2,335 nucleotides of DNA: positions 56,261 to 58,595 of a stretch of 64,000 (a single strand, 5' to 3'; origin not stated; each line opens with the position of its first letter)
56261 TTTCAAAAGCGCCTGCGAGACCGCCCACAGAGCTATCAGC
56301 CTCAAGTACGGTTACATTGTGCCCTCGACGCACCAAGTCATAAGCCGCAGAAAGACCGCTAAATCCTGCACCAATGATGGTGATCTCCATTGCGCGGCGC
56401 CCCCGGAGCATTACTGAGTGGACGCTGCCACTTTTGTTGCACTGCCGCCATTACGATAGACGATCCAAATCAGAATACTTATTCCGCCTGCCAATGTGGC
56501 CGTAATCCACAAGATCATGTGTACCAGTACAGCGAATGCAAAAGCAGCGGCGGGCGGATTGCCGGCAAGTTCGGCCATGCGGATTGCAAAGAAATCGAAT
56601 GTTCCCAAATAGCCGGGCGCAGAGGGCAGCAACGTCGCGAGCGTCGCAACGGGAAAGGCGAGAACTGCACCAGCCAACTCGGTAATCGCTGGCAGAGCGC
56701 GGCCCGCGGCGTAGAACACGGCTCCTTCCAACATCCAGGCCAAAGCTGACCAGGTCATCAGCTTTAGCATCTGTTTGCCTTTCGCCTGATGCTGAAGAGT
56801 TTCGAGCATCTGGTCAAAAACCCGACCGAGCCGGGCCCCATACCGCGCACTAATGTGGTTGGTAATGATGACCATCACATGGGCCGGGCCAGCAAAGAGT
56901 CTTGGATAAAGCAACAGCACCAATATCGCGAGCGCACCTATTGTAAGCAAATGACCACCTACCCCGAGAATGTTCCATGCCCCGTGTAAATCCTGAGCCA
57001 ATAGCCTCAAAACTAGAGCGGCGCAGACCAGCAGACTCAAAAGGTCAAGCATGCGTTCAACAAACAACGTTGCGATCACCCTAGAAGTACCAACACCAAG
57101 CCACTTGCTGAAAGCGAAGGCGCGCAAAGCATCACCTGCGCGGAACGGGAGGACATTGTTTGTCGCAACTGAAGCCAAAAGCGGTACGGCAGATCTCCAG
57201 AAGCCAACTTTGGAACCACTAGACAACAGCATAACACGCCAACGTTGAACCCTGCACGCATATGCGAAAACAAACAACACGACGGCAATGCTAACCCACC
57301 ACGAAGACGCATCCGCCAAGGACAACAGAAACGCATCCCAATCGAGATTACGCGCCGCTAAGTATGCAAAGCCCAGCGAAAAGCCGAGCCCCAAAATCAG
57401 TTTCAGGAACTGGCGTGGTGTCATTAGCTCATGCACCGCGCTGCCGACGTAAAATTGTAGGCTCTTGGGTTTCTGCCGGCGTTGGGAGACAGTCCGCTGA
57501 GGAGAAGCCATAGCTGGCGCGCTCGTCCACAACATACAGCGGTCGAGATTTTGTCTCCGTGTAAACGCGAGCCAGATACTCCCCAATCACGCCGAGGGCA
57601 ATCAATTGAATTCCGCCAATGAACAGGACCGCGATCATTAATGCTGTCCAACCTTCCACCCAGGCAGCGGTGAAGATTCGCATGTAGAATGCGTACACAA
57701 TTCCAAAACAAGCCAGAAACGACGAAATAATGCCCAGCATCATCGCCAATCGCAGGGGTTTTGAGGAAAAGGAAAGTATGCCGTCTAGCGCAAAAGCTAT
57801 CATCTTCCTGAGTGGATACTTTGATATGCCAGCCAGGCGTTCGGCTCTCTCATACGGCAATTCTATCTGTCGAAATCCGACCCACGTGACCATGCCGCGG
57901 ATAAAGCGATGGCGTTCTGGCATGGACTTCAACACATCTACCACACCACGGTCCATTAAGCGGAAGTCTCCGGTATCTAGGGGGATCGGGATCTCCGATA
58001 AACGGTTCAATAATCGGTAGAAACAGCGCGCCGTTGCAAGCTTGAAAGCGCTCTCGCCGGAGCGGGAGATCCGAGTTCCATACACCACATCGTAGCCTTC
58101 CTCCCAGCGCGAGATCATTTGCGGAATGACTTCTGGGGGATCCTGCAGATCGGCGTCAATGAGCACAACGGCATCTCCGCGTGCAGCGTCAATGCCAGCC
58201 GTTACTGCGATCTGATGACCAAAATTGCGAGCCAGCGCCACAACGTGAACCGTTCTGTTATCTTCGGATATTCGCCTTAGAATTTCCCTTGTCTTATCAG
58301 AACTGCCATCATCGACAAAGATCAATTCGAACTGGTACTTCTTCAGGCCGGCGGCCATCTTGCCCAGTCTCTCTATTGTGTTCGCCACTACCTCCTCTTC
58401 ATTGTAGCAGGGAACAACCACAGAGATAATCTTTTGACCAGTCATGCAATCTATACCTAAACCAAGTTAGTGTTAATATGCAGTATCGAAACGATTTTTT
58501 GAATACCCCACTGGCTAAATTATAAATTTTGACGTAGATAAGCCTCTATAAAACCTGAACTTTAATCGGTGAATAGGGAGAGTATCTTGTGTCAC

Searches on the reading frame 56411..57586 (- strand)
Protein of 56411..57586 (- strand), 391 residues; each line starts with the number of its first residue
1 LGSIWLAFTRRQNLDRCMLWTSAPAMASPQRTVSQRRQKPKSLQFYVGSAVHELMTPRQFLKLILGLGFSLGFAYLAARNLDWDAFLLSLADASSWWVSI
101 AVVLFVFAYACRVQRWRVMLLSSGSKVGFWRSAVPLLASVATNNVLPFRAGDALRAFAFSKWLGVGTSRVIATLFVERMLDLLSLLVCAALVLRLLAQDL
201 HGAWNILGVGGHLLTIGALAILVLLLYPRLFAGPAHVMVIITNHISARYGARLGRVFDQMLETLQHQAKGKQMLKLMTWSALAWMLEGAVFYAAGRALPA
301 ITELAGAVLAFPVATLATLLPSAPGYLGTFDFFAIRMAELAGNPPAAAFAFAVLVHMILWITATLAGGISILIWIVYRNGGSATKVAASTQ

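Call 3: search_protein_families(library=ncbifam, proteins=[window:56411-57586:-], max_evalue=0.001)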
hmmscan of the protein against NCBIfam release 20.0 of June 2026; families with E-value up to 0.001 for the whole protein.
window:56411-57586:- (391 aa): 2 families
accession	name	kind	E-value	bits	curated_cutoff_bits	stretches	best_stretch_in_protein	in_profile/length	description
TIGR00374.1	TIGR00374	subfamily_domain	7.4e-21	74.9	43.2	1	87-373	21-312/323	flippase-like domain-containing protein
NF033480.1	bifunc_MprF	equivalog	1.7e-05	23.3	600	0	72-353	18-276/841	bifunctional lysylphosphatidylglycerol flippase/synthetase MprF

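Call 4: search_protein_families(library=pfam, proteins=[window:56411-57586:-], max_evalue=0.001)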
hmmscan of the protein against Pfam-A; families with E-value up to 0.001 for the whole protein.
window:56411-57586:- (391 aa): 1 family
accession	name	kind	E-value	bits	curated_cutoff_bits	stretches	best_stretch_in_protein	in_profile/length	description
PF03706.18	LPG_synthase_TM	-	4e-42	145.2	33.4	1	64-367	2-302/302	Lysylphosphatidylglycerol synthase TM region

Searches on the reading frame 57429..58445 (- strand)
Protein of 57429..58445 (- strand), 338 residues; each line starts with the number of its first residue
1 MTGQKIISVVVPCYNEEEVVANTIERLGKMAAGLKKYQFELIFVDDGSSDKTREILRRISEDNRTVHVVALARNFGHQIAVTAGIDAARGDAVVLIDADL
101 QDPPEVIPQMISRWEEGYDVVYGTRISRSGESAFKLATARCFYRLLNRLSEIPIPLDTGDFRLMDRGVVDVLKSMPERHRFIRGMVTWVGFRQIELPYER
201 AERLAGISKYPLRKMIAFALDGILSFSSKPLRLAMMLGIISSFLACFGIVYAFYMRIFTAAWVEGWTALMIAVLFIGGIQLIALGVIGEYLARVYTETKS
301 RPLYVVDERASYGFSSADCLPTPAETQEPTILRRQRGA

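Call 3: search_protein_families(library=ncbifam, proteins=[window:57429-58445:-], max_evalue=0.001)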
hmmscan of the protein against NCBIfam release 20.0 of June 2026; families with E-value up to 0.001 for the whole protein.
window:57429-58445:- (338 aa): 26 families (the best 25 are shown)
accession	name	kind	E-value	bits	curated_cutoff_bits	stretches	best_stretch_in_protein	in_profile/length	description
NF047588.1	GlcsyltransPgfSStrep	equivalog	7e-88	294.8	500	1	7-308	3-304/308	glycosyltransferase PgfS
NF007986.1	PRK10714.1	equivalog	2.1e-56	191.2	529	1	5-308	6-310/316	undecaprenyl-phosphate 4-deoxy-4-formamido-L-arabinose transferase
TIGR03937.1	PgaC_IcaA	equivalog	6.9e-20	71.4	422.3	1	4-100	44-136/407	poly-beta-1,6-N-acetyl-D-glucosamine synthase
NF047683.1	TeichurnBiosyTuaG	equivalog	7.6e-16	58.5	400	1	4-105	5-102/252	teichuronic acid biosynthesis protein TuaG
NF041875.1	EPS_EpsD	equivalog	4.7e-15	55.8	370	1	7-126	1-116/325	exopolysaccharide biosynthesis glycosyltransferase EpsD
TIGR04283.1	glyco_like_mftF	equivalog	6.4e-13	48.8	182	1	7-130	1-113/221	TIGR04283 family arsenosugar biosynthesis glycosyltransferase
NF007482.0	PRK10073.1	equivalog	8.4e-13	48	423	1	4-110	5-106/334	glycosyltransferase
NF058614.1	PPMAGASynPpgS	equivalog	1.1e-11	44.6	370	1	9-149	4-138/226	polyprenyl-phospho-N-acetylgalactosaminyl synthase PpgS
TIGR04182.1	glyco_TIGR04182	equivalog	3.7e-11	43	325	1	7-148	2-131/293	S-layer glycoprotein N-glycosyltransferase AglJ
NF010496.0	PRK13915.1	equivalog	4e-11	42.5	262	1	4-111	30-139/307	glucosyl-3-phosphoglycerate synthase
NF041391.1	DPhHxTase_Halo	equivalog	1.3e-10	40.7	375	1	13-133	3-112/213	dolichyl-phosphate hexose transferase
TIGR03965.1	mycofact_glyco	equivalog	2.5e-09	36.5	280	1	7-116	76-181/467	mycofactocin biosynthesis glycosyltransferase MftF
TIGR03111.1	glyc2_xrt_Gpos1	hypoth_equivalog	2.5e-09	36.4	363.95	1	7-135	51-177/439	TIGR03111 family XrtG-associated glycosyltransferase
TIGR04242.1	nodulat_NodC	equivalog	4.8e-09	35.7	550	1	7-114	50-156/395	chitooligosaccharide synthase NodC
NF050050.1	ProtGlycPglI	equivalog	1e-08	34.9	500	1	6-125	3-119/306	GalNAc(5)-diNAcBac-PP-undecaprenol beta-1,3-glucosyltransferase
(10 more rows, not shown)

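Call 4: search_protein_families(library=pfam, proteins=[window:57429-58445:-], max_evalue=0.001)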
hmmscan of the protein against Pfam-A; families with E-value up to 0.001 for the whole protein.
window:57429-58445:- (338 aa): 3 families
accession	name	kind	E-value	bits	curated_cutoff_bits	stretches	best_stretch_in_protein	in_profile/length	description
PF00535.33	Glycos_transf_2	-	6.1e-39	134.1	23.3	1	8-170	1-165/168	Glycosyl transferase family 2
PF13641.12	Glyco_tranf_2_3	-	1.7e-11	45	27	1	7-144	3-147/230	Glycosyltransferase like family 2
PF10111.15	Glyco_tranf_2_2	-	7.6e-08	32.6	27.3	1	8-100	1-92/276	Glycosyltransferase like family 2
